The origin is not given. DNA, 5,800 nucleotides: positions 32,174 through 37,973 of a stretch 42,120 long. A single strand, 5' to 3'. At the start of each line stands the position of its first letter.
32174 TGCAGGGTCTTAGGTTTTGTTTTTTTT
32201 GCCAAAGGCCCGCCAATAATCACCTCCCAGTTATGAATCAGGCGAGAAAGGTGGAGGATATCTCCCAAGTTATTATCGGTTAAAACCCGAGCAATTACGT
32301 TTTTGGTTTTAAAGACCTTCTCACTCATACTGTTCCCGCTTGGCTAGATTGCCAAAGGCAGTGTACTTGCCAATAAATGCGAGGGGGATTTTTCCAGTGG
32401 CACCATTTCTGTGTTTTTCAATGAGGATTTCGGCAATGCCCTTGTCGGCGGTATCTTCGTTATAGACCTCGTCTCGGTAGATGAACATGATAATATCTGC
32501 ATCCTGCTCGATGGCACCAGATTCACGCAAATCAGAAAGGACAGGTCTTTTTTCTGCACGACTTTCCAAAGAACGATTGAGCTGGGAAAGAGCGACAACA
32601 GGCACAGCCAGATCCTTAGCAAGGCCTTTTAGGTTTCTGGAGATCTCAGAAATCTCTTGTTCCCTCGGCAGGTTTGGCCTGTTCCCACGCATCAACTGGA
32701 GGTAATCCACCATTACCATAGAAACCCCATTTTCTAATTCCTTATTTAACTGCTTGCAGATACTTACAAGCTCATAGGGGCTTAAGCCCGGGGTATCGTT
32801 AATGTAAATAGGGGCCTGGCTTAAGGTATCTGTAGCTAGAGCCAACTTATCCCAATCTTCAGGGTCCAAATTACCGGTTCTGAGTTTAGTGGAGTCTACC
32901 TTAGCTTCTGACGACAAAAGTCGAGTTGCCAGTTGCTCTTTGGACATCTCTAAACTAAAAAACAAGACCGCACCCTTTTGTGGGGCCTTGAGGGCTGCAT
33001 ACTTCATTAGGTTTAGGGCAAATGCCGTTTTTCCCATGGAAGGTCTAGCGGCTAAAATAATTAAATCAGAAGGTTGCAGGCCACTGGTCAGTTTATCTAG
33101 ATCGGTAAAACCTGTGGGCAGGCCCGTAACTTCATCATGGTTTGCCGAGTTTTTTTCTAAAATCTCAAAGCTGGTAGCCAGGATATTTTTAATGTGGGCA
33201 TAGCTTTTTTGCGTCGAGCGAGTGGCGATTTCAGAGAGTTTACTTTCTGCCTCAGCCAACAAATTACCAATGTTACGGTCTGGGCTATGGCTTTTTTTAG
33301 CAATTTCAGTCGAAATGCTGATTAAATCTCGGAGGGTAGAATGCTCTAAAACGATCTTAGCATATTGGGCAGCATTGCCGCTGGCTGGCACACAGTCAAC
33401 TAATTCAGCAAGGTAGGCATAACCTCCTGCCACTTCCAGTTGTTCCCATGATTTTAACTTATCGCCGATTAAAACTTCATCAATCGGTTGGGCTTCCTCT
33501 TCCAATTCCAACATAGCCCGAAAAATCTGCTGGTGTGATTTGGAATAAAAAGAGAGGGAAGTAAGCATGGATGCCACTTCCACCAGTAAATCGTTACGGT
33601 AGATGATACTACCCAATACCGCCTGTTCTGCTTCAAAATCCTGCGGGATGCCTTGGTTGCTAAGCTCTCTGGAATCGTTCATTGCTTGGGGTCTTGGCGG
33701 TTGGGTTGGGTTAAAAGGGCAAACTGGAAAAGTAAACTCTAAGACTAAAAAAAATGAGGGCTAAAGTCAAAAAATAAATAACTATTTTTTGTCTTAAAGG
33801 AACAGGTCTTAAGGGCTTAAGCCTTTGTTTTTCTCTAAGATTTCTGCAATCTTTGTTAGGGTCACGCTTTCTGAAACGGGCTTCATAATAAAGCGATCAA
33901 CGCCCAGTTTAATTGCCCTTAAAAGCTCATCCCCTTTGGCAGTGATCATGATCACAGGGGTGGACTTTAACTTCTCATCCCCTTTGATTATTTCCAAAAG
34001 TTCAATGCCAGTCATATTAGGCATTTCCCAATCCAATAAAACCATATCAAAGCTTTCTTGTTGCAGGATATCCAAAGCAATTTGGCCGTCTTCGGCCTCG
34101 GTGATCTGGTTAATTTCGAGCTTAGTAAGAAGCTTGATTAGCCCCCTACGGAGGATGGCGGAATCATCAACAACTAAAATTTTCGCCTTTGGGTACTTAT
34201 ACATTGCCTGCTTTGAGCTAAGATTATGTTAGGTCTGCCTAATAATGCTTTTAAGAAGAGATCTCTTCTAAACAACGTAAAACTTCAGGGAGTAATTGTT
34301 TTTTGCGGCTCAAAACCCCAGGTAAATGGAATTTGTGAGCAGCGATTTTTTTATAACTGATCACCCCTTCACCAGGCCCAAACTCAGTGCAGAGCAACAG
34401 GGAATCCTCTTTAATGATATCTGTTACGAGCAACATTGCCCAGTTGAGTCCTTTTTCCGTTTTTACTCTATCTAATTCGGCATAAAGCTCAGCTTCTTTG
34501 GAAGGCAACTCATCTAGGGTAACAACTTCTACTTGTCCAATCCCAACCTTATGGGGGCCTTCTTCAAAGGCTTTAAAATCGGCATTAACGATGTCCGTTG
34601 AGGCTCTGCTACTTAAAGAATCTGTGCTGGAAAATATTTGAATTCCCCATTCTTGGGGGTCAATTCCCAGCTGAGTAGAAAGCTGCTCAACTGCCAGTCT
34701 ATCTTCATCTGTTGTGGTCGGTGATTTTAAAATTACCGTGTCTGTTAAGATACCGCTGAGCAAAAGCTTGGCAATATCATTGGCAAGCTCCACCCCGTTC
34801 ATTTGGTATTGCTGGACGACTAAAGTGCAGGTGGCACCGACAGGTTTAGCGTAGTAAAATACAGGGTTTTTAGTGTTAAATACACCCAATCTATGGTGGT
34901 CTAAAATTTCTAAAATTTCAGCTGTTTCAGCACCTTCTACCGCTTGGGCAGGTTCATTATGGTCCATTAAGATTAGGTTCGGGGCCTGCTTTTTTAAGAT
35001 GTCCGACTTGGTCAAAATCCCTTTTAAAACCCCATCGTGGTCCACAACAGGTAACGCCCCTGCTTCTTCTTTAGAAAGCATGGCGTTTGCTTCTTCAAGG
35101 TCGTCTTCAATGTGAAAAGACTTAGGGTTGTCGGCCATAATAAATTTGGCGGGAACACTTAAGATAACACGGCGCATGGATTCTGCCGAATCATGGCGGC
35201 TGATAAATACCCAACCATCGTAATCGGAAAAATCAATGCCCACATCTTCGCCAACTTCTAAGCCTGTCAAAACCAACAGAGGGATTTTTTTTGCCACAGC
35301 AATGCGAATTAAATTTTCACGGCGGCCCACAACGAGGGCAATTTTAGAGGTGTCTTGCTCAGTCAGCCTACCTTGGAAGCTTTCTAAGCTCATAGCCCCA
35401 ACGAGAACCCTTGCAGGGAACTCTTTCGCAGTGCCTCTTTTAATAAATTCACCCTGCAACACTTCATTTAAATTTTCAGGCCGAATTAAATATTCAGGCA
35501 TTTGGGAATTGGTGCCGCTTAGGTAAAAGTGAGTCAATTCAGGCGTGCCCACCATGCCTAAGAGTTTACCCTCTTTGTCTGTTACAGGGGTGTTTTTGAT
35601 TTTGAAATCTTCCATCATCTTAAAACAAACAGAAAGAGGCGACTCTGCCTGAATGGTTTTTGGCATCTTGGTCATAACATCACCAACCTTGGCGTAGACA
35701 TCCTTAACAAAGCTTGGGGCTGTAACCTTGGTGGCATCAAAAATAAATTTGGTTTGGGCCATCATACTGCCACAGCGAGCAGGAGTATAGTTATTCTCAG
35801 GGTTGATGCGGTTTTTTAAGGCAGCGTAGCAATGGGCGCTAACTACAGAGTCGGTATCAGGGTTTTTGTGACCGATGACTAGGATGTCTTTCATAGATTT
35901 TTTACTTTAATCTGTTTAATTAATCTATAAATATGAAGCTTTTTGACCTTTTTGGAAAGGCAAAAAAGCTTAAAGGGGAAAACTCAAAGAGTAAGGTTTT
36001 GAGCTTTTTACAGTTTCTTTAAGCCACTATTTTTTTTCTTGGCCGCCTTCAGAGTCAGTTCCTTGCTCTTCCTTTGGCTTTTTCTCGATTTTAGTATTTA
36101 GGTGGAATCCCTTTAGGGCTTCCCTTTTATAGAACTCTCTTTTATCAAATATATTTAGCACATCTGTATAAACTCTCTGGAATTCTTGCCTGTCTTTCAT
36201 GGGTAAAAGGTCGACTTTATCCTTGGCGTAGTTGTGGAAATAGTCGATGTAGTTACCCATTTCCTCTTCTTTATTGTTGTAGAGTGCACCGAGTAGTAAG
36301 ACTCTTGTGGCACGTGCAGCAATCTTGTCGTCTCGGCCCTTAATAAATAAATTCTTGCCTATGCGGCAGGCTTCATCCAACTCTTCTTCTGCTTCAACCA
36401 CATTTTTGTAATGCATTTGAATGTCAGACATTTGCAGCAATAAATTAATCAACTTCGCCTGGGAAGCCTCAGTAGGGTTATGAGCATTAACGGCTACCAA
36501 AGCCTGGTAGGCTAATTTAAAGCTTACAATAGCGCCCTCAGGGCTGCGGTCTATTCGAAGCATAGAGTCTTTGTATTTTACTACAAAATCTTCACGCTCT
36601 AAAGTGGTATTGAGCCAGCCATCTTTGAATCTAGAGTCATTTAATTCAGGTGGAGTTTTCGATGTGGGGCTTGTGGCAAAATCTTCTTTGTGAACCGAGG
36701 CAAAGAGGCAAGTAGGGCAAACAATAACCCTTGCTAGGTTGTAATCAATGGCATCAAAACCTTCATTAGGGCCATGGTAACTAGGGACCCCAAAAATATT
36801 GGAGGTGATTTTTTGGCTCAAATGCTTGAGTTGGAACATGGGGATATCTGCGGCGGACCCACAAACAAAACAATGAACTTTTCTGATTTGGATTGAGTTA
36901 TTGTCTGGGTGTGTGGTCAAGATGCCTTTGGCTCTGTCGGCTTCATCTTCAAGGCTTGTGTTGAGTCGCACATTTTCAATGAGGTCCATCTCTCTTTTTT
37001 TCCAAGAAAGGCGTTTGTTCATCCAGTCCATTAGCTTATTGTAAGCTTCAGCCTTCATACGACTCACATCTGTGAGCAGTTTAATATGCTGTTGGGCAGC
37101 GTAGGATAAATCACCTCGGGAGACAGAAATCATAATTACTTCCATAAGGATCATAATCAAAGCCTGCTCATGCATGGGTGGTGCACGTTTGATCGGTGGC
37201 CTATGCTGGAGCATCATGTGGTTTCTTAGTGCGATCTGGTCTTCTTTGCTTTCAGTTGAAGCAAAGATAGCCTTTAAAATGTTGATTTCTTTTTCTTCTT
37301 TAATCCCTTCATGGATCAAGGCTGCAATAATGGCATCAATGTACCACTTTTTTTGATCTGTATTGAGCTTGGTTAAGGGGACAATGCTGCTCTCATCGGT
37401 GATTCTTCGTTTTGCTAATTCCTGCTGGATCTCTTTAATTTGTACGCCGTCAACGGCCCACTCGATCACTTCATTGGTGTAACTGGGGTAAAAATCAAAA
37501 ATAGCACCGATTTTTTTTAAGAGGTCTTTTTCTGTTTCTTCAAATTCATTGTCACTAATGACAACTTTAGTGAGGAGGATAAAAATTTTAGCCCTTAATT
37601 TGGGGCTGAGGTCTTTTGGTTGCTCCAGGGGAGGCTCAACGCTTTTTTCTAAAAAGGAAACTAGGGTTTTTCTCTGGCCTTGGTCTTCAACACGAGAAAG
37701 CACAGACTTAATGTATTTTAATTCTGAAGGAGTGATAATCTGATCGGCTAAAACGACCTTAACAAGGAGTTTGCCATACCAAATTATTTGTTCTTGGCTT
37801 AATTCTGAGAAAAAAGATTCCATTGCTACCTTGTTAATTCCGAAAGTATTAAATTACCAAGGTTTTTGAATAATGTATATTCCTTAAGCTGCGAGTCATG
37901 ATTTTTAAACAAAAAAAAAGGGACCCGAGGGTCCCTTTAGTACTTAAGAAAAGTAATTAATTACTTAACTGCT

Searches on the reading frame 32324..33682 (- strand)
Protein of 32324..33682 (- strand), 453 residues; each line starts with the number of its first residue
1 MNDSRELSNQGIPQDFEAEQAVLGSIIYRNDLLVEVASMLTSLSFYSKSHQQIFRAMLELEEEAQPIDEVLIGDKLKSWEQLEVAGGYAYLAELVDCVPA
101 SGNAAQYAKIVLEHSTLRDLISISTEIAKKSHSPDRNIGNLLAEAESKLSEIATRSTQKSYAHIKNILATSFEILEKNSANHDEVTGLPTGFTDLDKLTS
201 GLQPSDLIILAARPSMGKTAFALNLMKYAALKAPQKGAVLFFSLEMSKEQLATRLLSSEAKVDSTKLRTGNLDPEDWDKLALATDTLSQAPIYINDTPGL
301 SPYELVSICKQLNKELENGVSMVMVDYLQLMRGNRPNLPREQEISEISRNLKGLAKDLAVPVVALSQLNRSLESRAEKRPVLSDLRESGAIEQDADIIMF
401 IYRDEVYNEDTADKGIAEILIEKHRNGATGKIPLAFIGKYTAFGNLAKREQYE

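Call 11: search_protein_families(library=pfam, proteins=[window:32324-33682:-], max_evalue=0.001)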
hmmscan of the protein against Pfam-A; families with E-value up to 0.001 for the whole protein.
window:32324-33682:- (453 aa): 3 families
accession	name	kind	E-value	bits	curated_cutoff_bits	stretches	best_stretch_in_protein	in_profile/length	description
PF03796.21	DnaB_C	-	6.1e-107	357.2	27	1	187-445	1-255/255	DnaB-like helicase C terminal domain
PF00772.26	DnaB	-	2.9e-29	101.6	23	1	13-113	3-103/103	DnaB-like helicase N terminal domain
PF13481.12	AAA_25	-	3.5e-11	43.5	27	1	186-367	13-189/195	AAA domain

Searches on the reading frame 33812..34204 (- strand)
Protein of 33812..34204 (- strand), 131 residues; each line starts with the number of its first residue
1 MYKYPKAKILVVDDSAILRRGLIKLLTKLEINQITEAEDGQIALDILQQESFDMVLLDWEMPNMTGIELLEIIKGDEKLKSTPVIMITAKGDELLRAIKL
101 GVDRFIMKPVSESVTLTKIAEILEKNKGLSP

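Call 11: search_protein_families(library=pfam, proteins=[window:33812-34204:-], max_evalue=0.001)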
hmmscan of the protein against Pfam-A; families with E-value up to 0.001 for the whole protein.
window:33812-34204:- (131 aa): 1 family
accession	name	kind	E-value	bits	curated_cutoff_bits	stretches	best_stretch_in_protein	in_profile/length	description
PF00072.30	Response_reg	-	1.8e-27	96.1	30.2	1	9-118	1-109/111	Response regulator receiver domain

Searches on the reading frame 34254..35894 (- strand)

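Call 11: search_protein_families(library=pfam, proteins=[window:34254-35894:-], max_evalue=0.001)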
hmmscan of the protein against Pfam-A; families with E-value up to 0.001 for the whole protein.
window:34254-35894:- (547 aa): 4 families
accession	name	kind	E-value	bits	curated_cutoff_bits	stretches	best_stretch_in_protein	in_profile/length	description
PF02833.19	DHHA2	-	4.5e-26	92.1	27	1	419-539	2-124/126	DHHA2 domain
PF00571.33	CBS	-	1.4e-20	73.8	24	2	252-302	4-54/57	CBS domain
PF01368.27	DHH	-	4.2e-20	72.7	28.1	1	4-382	2-125/125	DHH family, N-terminal domain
PF07085.17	DRTGG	-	1.3e-06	28.6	25.2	1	142-211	2-69/105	DRTGG domain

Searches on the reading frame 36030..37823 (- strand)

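Call 11: search_protein_families(library=pfam, proteins=[window:36030-37823:-], max_evalue=0.001)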
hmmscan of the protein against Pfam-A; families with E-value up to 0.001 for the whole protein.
window:36030-37823:- (598 aa): 1 family
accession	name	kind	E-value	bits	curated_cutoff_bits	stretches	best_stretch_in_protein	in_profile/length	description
PF05099.18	TerB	-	2.4e-05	25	24.4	1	19-114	7-111/118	Tellurite resistance protein TerB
